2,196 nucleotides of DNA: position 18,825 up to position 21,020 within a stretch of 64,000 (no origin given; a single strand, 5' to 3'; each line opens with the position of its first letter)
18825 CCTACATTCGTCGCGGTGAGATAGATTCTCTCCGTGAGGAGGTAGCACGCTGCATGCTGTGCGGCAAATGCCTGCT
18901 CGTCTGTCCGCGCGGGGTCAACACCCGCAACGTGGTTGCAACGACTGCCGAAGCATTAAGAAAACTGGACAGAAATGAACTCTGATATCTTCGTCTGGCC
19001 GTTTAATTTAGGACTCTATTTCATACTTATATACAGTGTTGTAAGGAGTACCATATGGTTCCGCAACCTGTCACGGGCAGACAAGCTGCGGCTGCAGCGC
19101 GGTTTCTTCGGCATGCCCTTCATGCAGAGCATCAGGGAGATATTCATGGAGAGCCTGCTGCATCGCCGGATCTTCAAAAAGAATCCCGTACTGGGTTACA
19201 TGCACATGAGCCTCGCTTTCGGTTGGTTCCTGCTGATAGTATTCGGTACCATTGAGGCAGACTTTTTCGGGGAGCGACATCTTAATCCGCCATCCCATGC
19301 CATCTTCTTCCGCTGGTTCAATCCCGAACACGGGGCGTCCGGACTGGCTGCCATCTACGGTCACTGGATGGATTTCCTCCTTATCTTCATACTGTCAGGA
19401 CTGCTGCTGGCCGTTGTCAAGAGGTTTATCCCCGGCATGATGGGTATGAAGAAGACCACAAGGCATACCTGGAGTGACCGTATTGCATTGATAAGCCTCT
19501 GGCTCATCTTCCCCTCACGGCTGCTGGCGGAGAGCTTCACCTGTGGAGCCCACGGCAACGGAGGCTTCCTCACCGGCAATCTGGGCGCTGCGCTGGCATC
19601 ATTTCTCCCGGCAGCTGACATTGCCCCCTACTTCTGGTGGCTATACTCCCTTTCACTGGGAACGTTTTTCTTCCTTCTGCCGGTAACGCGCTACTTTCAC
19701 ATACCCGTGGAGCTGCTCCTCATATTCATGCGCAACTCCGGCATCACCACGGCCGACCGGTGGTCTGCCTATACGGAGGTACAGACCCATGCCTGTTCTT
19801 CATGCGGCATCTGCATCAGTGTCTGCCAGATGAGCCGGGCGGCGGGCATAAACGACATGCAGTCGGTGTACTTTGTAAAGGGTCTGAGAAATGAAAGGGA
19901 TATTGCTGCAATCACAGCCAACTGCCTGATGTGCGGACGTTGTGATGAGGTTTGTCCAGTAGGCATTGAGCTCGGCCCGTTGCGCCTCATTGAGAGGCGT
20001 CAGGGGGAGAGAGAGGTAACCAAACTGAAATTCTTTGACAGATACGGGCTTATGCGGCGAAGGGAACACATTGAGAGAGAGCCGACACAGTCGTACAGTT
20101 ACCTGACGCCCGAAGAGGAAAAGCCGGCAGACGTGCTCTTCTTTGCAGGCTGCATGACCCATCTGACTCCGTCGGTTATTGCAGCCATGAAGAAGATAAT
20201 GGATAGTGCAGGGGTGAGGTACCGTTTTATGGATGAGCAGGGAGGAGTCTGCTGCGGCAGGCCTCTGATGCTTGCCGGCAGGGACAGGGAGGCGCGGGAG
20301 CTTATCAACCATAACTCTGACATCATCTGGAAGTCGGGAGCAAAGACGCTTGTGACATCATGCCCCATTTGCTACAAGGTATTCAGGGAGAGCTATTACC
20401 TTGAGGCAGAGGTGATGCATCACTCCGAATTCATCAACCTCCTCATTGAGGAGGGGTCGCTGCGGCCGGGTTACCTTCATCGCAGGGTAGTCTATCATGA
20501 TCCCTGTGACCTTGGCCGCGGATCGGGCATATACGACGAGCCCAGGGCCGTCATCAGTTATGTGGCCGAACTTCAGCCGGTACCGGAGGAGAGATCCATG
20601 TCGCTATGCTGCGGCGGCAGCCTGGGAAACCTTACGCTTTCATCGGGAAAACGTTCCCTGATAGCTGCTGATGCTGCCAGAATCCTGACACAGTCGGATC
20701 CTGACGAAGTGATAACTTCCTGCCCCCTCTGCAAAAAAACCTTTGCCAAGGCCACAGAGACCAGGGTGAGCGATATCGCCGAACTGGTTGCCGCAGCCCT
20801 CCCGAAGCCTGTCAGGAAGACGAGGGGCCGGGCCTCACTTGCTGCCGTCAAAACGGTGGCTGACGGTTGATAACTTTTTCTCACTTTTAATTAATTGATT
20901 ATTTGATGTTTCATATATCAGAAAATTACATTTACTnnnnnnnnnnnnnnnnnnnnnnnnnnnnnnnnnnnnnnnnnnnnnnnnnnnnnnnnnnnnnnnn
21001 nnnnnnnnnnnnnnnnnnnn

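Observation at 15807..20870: Orphan, translationally coupled Hdr-like five-gene redox cassette in a saccharolytic Bacteroidota setting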

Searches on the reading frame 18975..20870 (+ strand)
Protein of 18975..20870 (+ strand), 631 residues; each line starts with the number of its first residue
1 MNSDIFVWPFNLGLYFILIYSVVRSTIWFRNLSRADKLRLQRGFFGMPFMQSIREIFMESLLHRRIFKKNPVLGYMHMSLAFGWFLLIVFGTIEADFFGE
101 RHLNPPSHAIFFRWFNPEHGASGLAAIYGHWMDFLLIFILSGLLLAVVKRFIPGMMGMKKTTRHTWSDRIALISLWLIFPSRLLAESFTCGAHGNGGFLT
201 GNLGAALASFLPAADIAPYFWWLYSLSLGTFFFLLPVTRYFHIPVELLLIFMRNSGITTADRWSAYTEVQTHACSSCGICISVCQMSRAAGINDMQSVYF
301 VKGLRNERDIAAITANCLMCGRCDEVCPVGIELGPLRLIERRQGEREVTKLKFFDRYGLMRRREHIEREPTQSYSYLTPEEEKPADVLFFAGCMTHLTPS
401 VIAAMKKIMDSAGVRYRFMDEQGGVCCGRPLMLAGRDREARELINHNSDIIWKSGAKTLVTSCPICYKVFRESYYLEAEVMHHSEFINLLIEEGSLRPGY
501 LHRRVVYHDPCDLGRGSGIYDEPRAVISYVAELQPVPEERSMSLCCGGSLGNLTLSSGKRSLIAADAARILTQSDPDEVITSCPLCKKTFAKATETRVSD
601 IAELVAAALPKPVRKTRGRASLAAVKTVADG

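Call 3: search_protein_families(library=pfam, proteins=[window:18975-20870:+], max_evalue=0.01)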
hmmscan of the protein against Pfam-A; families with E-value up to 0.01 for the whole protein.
window:18975-20870:+ (631 aa): 9 families
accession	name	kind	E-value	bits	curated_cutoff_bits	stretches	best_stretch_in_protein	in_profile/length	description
PF02754.22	CCG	-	4.3e-22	78.5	20.6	2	387-470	1-84/85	Cysteine-rich domain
PF13183.11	Fer4_8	-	1.1e-08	35.9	27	1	272-331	3-68/68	4Fe-4S dicluster domain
PF12838.12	Fer4_7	-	8.3e-06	26.6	27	1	274-331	2-52/52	4Fe-4S dicluster domain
PF13187.11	Fer4_9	-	9.4e-06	26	27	1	273-330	1-50/52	4Fe-4S dicluster domain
PF25160.1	LdpA_Fe-S-bd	-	1.8e-05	24.9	27.6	0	312-330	23-41/49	LdpA Fe-S cluster-binding domain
PF13534.11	Fer4_17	-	2e-05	25.5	22.2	1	273-331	1-60/61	4Fe-4S dicluster domain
PF13484.11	Fer4_16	-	0.00022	22.4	30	0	314-329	50-65/66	4Fe-4S double cluster binding domain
PF00037.32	Fer4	-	0.0006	20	21.1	0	316-330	7-21/24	4Fe-4S binding domain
PF15750.11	UBZ_FAAP20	-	0.0011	19.2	25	0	581-592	2-13/35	Ubiquitin-binding zinc-finger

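Call 4: search_protein_families(library=ncbifam, proteins=[window:18975-20870:+], max_evalue=0.01)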
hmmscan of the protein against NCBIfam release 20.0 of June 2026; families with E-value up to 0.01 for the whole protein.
window:18975-20870:+ (631 aa): 35 families (the best 25 are shown)
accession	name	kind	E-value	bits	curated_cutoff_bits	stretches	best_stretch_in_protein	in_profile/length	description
NF004898.0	PRK06259.1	equivalog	3.8e-39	134.6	385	1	271-605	133-484/488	fumarate reductase (CoM/CoB) subunit TfrB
NF045670.1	quin_L_LdhH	equivalog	1.4e-28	99.6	800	2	380-590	462-685/706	L-lactate dehydrogenase (quinone) large subunit LdhH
NF008369.0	PRK11168.1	equivalog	1.4e-20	73.6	278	1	380-609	162-399/401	anaerobic glycerol-3-phosphate dehydrogenase subunit C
NF045663.1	diclust_near_Sec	equivalog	1.4e-20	73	530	1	276-607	310-634/759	pyridine nucleotide-disulfide oxidoreductase/dicluster-binding protein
NF045796.1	DsrK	equivalog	2.1e-16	59.6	400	1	452-609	274-435/453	sulfate reduction electron transfer complex DsrMKJOP subunit DsrK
NF008434.0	PRK11274.1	equivalog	1.7e-14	53.5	333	2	375-609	158-407/409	glycolate oxidase subunit GlcF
TIGR03379.1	glycerol3P_GlpC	equivalog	3.3e-11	42.6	279.9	1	385-609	162-396/397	anaerobic glycerol-3-phosphate dehydrogenase subunit GlpC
NF045724.1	ferredox_TmcB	equivalog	3.4e-09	35.8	735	1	478-587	287-401/430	electron transfer complex ferredoxin TmcB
NF045711.1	sulf_resp_HmcF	equivalog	8.6e-08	31.4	750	1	478-552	307-385/457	sulfate respiration complex iron-sulfur protein HmcF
NF006221.0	PRK08348.1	subfamily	1.4e-06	28.1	124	1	257-330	29-90/136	NADH-plastoquinone oxidoreductase subunit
TIGR00273.1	TIGR00273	equivalog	4e-06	26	444.8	1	271-342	292-370/432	LutB/LldF family L-lactate oxidation iron-sulfur protein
NF042909.1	FMH_DH_FwdF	exception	5.9e-06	25.6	375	1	270-330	13-70/336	tungsten-dependent formylmethanofuran dehydrogenase subunit FwdF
TIGR01971.1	NuoI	subfamily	1.1e-05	25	113.05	1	271-330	41-96/121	NADH-quinone oxidoreductase, chain I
TIGR03288.1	CoB_CoM_SS_B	equivalog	4.5e-05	22.9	345.15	1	388-492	3-106/290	CoB--CoM heterodisulfide reductase subunit B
TIGR02512.1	FeFe_hydrog_A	subfamily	5.3e-05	22.3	405.95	1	270-330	5-65/375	[FeFe] hydrogenase, group A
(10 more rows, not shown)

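Call 8: find_homologous_proteins(query=window:18975-20870:+, max_evalue=1e-10)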
Query window:18975-20870:+ (631 aa): 7353 proteins with E <= 1e-10 among 8000 candidates; the best 120 are listed.
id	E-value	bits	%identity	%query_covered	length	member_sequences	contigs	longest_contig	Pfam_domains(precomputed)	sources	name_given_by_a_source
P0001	0.0e+0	1363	91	100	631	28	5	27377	PF12838.13,PF02754.22,PF25160.2,PF13183.12,PF13187.12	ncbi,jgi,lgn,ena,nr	ncbi:MAG: (Fe-S)-binding protein [Bacteroidales bacterium]|jgi:Fe-S oxidoreductase|nr:(Fe-S)-binding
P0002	0.0e+0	1268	84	100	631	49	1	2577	PF12838.13,PF02754.22,PF25160.2,PF13183.12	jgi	-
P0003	0.0e+0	1263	84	100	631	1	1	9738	PF12838.13,PF02754.22,PF25160.2,PF13183.12,PF13187.12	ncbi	-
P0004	0.0e+0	1258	84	100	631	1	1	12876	PF12838.13,PF02754.22,PF13183.12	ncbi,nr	ncbi:(Fe-S)-binding protein [bacterium]|nr:(Fe-S)-binding protein [bacterium]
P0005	0.0e+0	1257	85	97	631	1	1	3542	PF12838.13,PF13534.12,PF02754.22,PF25160.2,PF13183.12,PF13187.12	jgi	-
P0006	0.0e+0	1256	84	100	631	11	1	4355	PF12838.13,PF02754.22,PF25160.2,PF13183.12,PF13187.12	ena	-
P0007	0.0e+0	1256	84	100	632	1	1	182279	PF12838.13,PF13534.12,PF02754.22,PF25160.2,PF13183.12,PF13187.12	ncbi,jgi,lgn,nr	ncbi:MAG: (Fe-S)-binding protein [Bacteroidales bacterium]|jgi:Fe-S oxidoreductase|nr:(Fe-S)-binding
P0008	0.0e+0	1255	83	100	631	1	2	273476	PF12838.13,PF13534.12,PF02754.22,PF13183.12,PF13187.12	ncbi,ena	-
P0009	0.0e+0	1254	86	98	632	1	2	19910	PF12838.13,PF02754.22,PF13183.12,PF13187.12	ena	-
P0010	0.0e+0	1254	85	97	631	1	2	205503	PF12838.13,PF13534.12,PF02754.22,PF25160.2,PF13183.12,PF13187.12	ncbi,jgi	-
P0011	0.0e+0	1254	85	97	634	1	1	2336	PF12838.13,PF13534.12,PF02754.22,PF25160.2,PF13183.12,PF13187.12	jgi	-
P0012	0.0e+0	1253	83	100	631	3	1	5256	PF12838.13,PF02754.22,PF13183.12,PF13187.12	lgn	-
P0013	0.0e+0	1253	85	98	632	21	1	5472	PF12838.13,PF02754.22,PF13183.12,PF13187.12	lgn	-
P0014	0.0e+0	1250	85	98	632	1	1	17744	PF12838.13,PF02754.22,PF13183.12,PF13187.12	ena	-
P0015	0.0e+0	1248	85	97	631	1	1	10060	PF12838.13,PF13534.12,PF02754.22,PF25160.2,PF13183.12,PF13187.12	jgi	-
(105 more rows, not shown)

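Call 15: find_related_loci(query=A1, collection=genome_contigs, flank=10000)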
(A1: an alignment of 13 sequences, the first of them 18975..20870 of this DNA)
Query A1 (631 aa) in genome_contigs; peptide patterns used: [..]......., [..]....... (x = any residue, [..] = any of these).
599 stretches matched a pattern (row limit reached: there are more); 558 encode a relative of the query (tblastn E <= 1e-3); the best 80 are kept; 80 distinct loci.
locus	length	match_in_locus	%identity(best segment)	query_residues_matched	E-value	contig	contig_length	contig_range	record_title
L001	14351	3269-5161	93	1-631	0e+0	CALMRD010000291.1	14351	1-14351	MAG TPA_asm: uncultured Bacteroidales bacterium isolate SRR6284161_bin.35_CONCOCT_v1.1_MAG genome assembly, contig: ERZ7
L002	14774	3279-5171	91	1-631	0e+0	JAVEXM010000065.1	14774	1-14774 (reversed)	MAG: Bacteroidales bacterium isolate BF4_172 NODE_12622_length_14774_cov_7.908855_Biofilm4, whole genome shotgun sequenc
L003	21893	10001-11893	85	1-631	0e+0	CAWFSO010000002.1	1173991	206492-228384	MAG: uncultured Rikenellaceae bacterium isolate MFD00905.bin.1.61 genome assembly, contig: contig_16531, whole genome sh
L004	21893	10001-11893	85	1-631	0e+0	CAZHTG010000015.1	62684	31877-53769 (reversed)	MAG TPA_asm: uncultured Rikenella sp. isolate SRP319275_co4_260 genome assembly, contig: NODE_249_length_62684_cov_7.237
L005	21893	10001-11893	84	1-631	0e+0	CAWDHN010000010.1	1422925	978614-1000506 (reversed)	MAG: uncultured Rikenellaceae bacterium isolate MFD04716.bin.1.53 genome assembly, contig: contig_6558, whole genome sho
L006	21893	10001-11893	84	1-631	0e+0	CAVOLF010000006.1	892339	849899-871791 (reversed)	MAG: uncultured Rikenellaceae bacterium isolate MFD09964.bin.2.30 genome assembly, contig: contig_43590, whole genome sh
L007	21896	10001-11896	84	1-631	0e+0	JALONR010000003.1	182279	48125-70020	MAG: Bacteroidales bacterium isolate Prado082 scaffold_88, whole genome shotgun sequence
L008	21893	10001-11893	85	1-631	0e+0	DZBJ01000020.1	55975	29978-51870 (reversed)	MAG TPA_asm: Rikenella microfusus isolate SulCav_PC08_66_50_23 SulCav_PC08-66_202_length_55975_cov_12.963644, whole geno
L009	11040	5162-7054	83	1-631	0e+0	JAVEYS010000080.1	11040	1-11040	MAG: Bacteroidales bacterium isolate BF4_36 NODE_19245_length_11040_cov_6.069825_Biofilm4, whole genome shotgun sequence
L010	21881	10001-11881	85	1-629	0e+0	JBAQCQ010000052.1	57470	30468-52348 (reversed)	MAG: Bacteroidales bacterium isolate MFD12018_ilm_asm_bin14 k127_135306, whole genome shotgun sequence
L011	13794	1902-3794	83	1-631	0e+0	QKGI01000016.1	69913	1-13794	MAG: Bacteroidetes bacterium isolate SZUA-524 scaffold_548, whole genome shotgun sequence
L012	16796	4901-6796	83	1-631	0e+0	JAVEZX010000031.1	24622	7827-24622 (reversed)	MAG: Bacteroidales bacterium isolate BF4_76 NODE_6027_length_24622_cov_6.399265_Biofilm4, whole genome shotgun sequence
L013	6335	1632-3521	82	1-630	0e+0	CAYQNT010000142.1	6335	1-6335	MAG TPA_asm: uncultured Rikenella sp. isolate SRP294416_co3_180 genome assembly, contig: NODE_29473_length_6335_cov_3.79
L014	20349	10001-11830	84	1-610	0e+0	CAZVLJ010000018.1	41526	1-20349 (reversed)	MAG TPA_asm: uncultured Rikenella sp. isolate SRP192927_co6_345 genome assembly, contig: NODE_1456_length_41526_cov_20.0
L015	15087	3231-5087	83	1-619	0e+0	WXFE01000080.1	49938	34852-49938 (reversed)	MAG: Bacteroidales bacterium isolate AA_UR_SE bin4 Bacteroidia_4_pangenome_0080_length_49938, whole genome shotgun seque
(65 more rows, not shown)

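Call 22: search_solved_structures(query=window:18975-20870:+, max_evalue=0.01, show_alignments=2)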
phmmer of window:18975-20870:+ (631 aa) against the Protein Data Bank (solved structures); distinct sequences matched with E-value up to 0.01: 8.
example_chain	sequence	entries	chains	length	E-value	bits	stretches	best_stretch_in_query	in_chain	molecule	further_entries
9ojn_A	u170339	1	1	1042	1.1e-13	53.6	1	387-591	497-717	Iron-sulfur-binding reductase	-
5odc_B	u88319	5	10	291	6.1e-05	24.7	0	388-489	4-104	Heterodisulfide reductase, subunit B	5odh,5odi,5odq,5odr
8rvv_B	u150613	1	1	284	0.00017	23.2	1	386-501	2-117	H(2):CoB-CoM heterodisulfide,ferredoxin reductase subunit B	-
8rvu_b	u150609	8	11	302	0.00021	22.9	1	386-501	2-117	H(2):CoB-CoM heterodisulfide,ferredoxin reductase subunit B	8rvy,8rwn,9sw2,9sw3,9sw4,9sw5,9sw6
7p5h_A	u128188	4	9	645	0.00069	21.2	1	270-331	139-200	Fe-hydrogenase, subunit alpha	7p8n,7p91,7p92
7q5y_D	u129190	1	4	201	0.00091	20.8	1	260-360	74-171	NADH-quinone oxidoreductase subunit I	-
7vw6_A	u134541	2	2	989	0.0068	17.9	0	250-340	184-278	Formate dehydrogenase | Tungsten-containing formate dehydrogenase alpha subunit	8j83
7e5z_A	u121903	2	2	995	0.0068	17.9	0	250-340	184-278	Formate dehydrogenase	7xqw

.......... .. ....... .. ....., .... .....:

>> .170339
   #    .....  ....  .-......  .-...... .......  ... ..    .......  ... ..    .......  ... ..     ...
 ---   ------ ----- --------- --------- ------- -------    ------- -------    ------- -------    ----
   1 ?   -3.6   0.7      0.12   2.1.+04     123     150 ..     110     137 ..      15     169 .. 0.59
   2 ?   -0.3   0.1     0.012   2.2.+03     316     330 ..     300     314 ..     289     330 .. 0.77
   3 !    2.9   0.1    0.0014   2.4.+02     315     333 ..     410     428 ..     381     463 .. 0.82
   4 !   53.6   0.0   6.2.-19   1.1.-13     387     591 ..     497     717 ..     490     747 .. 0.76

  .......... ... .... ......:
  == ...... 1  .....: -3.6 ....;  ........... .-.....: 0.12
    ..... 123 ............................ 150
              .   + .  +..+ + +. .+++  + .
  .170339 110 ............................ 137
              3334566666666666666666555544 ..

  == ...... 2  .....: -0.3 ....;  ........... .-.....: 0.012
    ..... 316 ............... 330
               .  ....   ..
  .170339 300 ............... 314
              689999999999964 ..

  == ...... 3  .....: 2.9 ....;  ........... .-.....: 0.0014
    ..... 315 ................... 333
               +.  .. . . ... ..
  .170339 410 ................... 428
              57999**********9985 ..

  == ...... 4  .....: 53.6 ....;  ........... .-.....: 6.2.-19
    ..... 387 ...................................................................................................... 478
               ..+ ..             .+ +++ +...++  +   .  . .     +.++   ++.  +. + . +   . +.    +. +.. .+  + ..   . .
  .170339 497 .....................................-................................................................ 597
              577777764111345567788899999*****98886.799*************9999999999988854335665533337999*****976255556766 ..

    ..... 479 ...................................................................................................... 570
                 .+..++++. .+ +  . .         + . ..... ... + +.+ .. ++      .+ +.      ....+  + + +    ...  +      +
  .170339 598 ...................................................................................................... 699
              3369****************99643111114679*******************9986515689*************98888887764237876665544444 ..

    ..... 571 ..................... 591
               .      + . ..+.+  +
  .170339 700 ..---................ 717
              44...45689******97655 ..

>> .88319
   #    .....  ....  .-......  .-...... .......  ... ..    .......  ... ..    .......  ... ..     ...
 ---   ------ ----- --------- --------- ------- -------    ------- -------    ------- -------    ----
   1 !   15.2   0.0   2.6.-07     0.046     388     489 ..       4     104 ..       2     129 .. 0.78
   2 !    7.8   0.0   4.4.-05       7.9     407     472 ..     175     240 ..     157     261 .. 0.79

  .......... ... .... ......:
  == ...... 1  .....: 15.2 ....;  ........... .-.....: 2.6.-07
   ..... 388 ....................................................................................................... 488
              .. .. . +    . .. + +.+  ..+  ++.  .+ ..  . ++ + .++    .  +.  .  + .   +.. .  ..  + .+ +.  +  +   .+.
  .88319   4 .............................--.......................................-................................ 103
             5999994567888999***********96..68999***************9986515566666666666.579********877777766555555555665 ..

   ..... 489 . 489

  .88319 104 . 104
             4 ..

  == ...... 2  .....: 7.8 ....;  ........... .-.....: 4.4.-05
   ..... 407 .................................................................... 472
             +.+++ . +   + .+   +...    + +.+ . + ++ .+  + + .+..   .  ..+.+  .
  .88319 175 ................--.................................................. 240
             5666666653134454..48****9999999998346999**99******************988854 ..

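Call 36: predict_structure(alignment_id=A1)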
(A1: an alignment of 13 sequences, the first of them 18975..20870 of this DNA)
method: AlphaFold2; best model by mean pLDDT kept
length: 631 residues; sequences in the alignment: 13
mean_pLDDT: 56.0   pTM: 0.41
mean pLDDT of the five models: 56.0, 51.4, 51.0, 50.2, 49.8
residues with pLDDT >= 90: 21; 70-90: 148; 50-70: 203; < 50: 259
segments of 3 or more residues with pLDDT < 50: 1-4, 24-26, 42-48, 57-79, 89-126, 149-163, 192-198, 253-381, 613-631
pLDDT, mean of each block of 10 residues (from residue 1): 48 54 51 50 49 50 40 47 52 40 36 36 48 56 51 38 55 67 63 48 59 66 70 61 52 44 34 32 29 31 33 27 25 24 28 37 28 36 70 66 89 83 67 54 70 80 77 66 89 85 86 57 82 73 64 70 86 88 83 88 89 40 36 28
secondary structure, 60 per line:
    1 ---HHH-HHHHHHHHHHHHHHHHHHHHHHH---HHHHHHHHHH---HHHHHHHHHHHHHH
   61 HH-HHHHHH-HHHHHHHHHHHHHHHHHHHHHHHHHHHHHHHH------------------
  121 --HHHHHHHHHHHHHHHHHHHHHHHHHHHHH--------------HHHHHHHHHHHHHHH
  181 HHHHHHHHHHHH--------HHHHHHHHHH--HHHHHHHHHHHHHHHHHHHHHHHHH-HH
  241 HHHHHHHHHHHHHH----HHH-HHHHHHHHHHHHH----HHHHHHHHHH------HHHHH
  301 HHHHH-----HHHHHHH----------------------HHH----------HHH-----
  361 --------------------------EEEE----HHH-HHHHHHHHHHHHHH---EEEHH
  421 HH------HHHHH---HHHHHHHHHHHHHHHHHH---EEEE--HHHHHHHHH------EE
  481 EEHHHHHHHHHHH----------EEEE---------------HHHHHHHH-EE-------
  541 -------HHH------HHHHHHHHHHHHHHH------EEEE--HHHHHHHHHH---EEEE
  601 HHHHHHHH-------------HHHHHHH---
elements in order: H8-30 H34-43 H47-62 H64-69 H71-102 H123-151 H166-192 H201-210 H213-237 H239-254 H263-275 H280-289 H296-305 H311-317 E387-390 H399-412 E416-418 H419-422 H429-433 H437-454 E458-461 H464-472 E479-482 H483-493 E504-507 H523-530 H557-571 E578-581 H584-593 E597-600 H601-608 H622-628

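Call 37: search_solved_structures(query=A1, max_evalue=10, show_alignments=0)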
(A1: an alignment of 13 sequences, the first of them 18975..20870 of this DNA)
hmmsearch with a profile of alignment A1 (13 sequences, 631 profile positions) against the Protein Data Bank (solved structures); distinct sequences matched with E-value up to 10: 52.
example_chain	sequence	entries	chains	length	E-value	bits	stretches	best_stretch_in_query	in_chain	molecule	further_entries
9ojn_A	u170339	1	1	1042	1.6e-24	89.6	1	312-613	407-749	Iron-sulfur-binding reductase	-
8rvv_B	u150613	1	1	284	3e-05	25.9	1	386-489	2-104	H(2):CoB-CoM heterodisulfide,ferredoxin reductase subunit B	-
8rvu_b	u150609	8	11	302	3.8e-05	25.5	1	386-489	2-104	H(2):CoB-CoM heterodisulfide,ferredoxin reductase subunit B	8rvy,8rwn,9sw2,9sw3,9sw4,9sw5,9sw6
7q5y_D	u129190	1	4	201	0.00015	23.5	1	261-354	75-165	NADH-quinone oxidoreductase subunit I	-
5odc_B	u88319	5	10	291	0.001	20.8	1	389-488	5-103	Heterodisulfide reductase, subunit B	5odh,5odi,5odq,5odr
9sfi_C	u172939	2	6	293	0.0026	19.5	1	389-484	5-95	H(2)/formate:CoB-CoM heterodisulfide,ferredoxin reductase subunit B2 | Heterodisulfide reductase subunit B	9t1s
8rja_F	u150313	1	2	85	0.012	17.3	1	264-331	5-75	NAD(P)H-quinone oxidoreductase subunit I, chloroplastic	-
7p5h_A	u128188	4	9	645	0.013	17.2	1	270-330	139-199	Fe-hydrogenase, subunit alpha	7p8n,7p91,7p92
7bkb_L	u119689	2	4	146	0.027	16.1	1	233-330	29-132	Formylmethanofuran dehydrogenase, subunit G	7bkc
8ahx_C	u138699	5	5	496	0.042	15.5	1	274-368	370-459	Ion-translocating oxidoreductase complex subunit C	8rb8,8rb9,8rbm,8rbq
5odc_C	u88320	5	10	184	0.049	15.3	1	271-362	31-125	Heterodisulfide reductase, subunit C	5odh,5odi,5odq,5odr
9sfi_E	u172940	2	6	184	0.21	13.2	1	267-360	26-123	H(2)/formate:CoB-CoM heterodisulfide,ferredoxin reductase subunit C2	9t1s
5xmj_B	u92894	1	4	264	0.31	12.6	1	270-345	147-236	Succinate dehydrogenase iron-sulfur subunit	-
7vw6_A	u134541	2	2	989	0.34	12.5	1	259-333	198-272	Formate dehydrogenase | Tungsten-containing formate dehydrogenase alpha subunit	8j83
7e5z_A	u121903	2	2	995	0.35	12.4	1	259-333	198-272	Formate dehydrogenase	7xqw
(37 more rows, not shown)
